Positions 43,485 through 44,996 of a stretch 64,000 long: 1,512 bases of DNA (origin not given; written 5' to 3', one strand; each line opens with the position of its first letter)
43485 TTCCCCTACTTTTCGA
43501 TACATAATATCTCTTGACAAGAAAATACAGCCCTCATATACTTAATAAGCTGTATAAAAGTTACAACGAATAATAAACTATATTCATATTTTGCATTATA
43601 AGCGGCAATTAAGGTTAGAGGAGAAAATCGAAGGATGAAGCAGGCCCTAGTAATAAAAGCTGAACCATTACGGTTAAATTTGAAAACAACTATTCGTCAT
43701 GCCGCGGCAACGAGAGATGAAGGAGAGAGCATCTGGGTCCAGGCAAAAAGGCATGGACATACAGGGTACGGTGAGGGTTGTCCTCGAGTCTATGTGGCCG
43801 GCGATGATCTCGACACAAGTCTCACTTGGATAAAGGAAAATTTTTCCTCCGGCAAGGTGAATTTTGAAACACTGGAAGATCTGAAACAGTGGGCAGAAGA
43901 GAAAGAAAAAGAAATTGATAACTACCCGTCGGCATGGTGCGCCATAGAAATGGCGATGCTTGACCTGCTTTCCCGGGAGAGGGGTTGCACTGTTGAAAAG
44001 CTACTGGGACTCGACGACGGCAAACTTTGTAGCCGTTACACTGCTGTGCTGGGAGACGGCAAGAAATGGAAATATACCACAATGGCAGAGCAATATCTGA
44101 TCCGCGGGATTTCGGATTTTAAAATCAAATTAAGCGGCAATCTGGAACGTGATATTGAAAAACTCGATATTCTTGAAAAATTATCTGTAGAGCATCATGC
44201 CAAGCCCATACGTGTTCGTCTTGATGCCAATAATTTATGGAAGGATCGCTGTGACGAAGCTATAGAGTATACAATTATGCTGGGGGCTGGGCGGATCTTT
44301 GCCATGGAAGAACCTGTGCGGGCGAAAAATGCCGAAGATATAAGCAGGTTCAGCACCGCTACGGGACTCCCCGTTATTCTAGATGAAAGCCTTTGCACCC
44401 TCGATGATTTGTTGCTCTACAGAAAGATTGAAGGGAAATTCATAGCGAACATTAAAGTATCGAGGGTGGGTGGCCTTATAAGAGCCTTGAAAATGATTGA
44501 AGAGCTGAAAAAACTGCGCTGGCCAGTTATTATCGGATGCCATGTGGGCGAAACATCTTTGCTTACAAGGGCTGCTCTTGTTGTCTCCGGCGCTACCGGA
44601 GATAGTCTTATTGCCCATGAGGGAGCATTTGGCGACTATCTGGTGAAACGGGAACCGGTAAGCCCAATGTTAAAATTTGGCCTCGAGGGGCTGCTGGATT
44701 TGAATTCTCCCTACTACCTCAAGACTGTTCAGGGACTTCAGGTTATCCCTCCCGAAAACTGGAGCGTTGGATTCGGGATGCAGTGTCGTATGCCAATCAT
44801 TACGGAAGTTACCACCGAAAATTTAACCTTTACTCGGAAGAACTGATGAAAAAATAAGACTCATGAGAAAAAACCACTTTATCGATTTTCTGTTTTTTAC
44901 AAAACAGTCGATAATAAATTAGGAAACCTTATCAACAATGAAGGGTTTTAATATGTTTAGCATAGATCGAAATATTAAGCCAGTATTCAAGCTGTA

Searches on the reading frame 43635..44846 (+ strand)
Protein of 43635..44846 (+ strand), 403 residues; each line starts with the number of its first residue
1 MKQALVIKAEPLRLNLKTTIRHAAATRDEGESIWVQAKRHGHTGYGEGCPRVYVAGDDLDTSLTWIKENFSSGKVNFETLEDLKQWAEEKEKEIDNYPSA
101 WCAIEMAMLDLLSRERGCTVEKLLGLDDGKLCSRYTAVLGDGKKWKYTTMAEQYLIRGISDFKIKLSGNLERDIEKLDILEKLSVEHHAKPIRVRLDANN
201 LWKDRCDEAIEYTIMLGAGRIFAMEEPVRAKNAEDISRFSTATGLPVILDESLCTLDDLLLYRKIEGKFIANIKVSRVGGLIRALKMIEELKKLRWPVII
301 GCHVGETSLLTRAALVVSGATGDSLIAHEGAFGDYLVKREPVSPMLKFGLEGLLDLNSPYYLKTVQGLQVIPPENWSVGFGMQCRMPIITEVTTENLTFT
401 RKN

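Call 85: search_protein_families(library=pfam, proteins=[window:43635-44846:+], max_evalue=0.00001)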
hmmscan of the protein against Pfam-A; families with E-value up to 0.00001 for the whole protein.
window:43635-44846:+ (403 aa): 1 family
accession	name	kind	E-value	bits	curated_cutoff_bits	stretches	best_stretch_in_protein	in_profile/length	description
PF13378.12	MR_MLE_C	-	1.6e-20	74.2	29.4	1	149-339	4-189/219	Enolase C-terminal domain-like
